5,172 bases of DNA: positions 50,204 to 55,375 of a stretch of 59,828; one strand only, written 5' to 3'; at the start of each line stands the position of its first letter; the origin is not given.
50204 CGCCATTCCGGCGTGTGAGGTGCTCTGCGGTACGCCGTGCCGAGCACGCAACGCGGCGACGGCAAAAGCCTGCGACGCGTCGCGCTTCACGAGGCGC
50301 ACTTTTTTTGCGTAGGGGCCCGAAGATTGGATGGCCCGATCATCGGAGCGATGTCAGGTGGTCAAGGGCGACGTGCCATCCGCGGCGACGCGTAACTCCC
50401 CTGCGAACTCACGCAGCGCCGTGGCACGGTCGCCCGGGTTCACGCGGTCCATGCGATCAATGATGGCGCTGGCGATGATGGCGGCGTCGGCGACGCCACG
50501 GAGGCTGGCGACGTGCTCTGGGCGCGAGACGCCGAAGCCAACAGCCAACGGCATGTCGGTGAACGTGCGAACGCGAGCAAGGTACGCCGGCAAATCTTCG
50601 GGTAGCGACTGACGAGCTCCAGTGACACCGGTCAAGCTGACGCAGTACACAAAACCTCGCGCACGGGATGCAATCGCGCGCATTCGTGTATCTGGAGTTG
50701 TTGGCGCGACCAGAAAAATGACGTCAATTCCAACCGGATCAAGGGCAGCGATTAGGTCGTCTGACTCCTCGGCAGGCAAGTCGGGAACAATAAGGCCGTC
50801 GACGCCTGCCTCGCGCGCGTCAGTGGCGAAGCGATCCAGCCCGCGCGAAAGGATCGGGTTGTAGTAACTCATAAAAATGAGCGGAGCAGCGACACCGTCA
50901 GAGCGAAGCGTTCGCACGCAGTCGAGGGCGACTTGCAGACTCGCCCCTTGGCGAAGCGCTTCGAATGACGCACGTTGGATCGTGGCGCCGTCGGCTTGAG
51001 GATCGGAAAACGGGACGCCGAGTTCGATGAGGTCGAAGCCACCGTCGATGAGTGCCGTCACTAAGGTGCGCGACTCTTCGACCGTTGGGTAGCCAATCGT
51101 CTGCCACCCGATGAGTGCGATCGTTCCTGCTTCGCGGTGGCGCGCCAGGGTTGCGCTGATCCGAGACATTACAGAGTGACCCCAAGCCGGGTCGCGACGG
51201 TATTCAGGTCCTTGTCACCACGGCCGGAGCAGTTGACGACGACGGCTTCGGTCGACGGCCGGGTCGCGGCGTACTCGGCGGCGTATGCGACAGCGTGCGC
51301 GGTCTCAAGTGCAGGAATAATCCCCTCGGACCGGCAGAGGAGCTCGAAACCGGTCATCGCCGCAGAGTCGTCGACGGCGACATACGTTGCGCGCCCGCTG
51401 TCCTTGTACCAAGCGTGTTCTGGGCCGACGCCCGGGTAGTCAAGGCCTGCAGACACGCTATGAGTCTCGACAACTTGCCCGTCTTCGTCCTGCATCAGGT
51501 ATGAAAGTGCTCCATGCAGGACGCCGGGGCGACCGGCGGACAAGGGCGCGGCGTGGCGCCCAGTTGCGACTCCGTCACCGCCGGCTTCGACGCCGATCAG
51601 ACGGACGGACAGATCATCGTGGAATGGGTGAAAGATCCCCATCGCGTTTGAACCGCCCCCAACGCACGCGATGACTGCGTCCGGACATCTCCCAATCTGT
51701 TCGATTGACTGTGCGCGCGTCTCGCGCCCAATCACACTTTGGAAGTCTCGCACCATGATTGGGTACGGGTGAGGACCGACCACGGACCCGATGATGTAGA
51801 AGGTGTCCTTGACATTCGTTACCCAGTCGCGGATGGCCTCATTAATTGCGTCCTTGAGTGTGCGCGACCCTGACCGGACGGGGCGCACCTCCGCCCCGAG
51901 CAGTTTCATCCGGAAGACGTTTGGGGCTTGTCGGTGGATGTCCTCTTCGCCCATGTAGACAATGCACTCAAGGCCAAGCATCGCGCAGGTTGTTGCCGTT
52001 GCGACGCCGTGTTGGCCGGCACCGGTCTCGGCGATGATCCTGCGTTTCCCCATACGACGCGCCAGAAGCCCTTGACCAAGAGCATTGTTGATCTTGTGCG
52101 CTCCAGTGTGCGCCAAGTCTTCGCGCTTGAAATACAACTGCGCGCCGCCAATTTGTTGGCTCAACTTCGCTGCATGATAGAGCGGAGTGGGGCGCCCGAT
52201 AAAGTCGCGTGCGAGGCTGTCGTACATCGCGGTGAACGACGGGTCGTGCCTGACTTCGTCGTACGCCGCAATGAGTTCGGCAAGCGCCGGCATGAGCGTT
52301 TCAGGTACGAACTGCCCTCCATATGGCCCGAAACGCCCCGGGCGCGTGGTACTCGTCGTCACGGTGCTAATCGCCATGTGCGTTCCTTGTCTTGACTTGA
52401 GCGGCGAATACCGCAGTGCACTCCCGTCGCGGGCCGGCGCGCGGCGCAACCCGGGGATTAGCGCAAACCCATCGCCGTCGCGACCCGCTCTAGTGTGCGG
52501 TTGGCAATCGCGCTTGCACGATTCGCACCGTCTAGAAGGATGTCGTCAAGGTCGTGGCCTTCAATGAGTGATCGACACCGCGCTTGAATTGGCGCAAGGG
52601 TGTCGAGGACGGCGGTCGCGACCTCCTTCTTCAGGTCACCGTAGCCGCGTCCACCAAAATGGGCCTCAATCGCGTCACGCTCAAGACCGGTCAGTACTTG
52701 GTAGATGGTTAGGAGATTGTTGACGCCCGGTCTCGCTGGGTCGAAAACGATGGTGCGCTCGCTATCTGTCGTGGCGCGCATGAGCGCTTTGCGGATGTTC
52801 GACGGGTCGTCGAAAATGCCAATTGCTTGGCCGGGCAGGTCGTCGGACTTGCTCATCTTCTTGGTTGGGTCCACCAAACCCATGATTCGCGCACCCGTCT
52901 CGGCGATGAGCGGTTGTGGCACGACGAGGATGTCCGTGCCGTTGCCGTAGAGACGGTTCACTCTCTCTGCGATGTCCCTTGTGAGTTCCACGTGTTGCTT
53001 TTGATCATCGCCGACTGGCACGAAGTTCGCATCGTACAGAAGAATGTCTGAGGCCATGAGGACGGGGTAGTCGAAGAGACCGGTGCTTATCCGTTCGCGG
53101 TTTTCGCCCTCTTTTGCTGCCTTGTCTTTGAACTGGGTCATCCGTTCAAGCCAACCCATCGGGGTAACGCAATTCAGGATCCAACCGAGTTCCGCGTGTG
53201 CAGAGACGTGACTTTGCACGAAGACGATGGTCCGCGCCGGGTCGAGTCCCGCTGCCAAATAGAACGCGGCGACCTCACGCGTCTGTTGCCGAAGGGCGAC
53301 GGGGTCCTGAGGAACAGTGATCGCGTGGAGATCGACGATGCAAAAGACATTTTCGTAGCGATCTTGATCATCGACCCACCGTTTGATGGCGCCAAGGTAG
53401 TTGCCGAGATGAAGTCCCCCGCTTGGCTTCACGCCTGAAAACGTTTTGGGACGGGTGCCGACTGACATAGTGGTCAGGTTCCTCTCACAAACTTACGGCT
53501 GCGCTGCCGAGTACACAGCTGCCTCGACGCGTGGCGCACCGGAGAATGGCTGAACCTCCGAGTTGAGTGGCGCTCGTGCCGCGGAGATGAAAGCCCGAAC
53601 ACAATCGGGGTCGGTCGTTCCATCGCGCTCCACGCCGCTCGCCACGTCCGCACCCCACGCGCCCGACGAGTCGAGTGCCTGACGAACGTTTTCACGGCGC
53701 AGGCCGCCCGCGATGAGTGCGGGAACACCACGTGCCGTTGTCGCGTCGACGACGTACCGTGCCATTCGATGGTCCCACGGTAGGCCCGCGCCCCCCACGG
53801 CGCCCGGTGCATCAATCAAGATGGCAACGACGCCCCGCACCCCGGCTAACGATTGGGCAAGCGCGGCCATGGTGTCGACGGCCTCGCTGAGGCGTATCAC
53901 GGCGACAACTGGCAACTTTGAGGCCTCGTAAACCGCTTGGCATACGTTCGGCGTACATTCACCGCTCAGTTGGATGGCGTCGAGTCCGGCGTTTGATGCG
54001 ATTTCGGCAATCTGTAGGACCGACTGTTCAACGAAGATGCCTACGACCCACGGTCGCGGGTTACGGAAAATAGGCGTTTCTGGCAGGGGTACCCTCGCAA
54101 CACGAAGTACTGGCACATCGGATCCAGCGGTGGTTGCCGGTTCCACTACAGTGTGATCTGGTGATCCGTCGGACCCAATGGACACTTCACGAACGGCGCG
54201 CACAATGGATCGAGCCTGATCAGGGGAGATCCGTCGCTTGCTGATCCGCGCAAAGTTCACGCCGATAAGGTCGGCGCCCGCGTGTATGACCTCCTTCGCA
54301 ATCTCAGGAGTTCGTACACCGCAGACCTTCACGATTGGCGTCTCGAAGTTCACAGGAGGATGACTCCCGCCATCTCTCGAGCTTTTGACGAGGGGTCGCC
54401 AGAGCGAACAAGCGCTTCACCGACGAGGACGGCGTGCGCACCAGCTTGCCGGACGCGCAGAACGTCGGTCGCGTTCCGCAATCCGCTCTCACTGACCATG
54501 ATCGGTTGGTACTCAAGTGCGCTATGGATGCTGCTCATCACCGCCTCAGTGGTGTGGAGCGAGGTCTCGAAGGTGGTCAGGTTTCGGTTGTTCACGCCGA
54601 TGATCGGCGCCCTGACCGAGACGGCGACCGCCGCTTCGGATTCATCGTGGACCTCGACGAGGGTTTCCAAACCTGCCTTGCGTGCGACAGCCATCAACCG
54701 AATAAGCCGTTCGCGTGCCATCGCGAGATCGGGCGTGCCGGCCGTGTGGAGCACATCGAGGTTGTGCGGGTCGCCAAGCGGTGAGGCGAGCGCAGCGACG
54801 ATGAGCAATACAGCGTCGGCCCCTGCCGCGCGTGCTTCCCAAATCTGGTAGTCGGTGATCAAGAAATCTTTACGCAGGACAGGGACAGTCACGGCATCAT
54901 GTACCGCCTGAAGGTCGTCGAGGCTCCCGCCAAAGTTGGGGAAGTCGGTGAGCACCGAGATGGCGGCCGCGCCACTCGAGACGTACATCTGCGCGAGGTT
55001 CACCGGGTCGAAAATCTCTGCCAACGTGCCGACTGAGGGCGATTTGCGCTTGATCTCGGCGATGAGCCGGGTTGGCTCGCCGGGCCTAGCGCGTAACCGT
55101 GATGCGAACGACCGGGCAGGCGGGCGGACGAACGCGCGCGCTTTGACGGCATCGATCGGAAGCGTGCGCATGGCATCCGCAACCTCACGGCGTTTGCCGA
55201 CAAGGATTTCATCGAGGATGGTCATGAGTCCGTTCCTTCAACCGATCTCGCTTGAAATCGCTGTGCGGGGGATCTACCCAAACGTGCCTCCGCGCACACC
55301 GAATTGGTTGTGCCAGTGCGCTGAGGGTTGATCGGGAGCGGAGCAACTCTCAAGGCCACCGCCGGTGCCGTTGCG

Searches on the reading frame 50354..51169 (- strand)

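Call 11: search_protein_families(library=pfam, proteins=[window:50354-51169:-], max_evalue=0.00001)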
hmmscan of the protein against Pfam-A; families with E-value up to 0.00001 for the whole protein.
window:50354-51169:- (271 aa): 1 family
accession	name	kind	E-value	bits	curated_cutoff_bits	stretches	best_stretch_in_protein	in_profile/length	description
PF00290.26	Trp_syntA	-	2.5e-82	276.1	27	1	9-249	2-244/259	Tryptophan synthase alpha chain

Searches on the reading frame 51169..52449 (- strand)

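Call 11: search_protein_families(library=pfam, proteins=[window:51169-52449:-], max_evalue=0.00001)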
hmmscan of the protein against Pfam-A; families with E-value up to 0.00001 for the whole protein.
window:51169-52449:- (426 aa): 1 family
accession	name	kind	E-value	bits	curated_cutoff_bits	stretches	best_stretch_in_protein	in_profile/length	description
PF00291.31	PALP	-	1.8e-44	152.7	35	1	85-408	5-294/295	Pyridoxal-phosphate dependent enzyme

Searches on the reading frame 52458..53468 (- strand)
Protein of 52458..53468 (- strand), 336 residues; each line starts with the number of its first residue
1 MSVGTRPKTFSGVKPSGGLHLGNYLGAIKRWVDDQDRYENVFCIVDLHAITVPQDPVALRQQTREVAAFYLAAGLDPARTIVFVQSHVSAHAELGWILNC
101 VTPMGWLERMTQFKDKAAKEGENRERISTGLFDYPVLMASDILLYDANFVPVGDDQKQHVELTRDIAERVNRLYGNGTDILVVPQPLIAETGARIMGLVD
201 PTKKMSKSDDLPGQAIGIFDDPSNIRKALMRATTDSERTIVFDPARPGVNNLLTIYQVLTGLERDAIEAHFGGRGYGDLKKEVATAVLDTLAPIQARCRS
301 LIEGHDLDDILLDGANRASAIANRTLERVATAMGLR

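Call 11: search_protein_families(library=pfam, proteins=[window:52458-53468:-], max_evalue=0.00001)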
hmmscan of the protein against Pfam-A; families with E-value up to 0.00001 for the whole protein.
window:52458-53468:- (336 aa): 1 family
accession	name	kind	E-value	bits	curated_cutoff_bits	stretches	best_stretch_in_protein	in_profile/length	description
PF00579.31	tRNA-synt_1b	-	3.8e-72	243.5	21.1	1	6-290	5-290/292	tRNA synthetases class I (W and Y)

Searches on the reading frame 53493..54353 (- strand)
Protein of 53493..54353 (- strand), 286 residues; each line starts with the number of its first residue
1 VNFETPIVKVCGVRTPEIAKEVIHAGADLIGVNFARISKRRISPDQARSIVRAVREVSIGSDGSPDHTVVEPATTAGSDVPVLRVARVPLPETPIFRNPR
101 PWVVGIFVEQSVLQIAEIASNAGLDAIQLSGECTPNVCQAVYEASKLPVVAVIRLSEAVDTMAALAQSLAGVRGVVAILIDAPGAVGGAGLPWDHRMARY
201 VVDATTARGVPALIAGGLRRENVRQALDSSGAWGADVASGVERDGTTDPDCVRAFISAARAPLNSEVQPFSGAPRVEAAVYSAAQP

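Call 50: search_protein_families(library=pfam, proteins=[window:53493-54353:-], max_evalue=0.000001)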
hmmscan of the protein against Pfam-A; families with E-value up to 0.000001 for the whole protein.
window:53493-54353:- (286 aa): 1 family
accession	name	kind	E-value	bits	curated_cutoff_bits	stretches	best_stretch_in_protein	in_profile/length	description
PF00697.28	PRAI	-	3e-28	99.3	22.7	1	99-257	47-192/193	N-(5'phosphoribosyl)anthranilate (PRA) isomerase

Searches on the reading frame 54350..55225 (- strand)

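Call 50: search_protein_families(library=pfam, proteins=[window:54350-55225:-], max_evalue=0.000001)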
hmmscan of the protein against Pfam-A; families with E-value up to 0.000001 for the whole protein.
window:54350-55225:- (291 aa): 1 family
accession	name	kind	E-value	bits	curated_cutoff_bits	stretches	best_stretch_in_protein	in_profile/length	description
PF00218.27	IGPS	-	3.2e-73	246.5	27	2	4-148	1-144/254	Indole-3-glycerol phosphate synthase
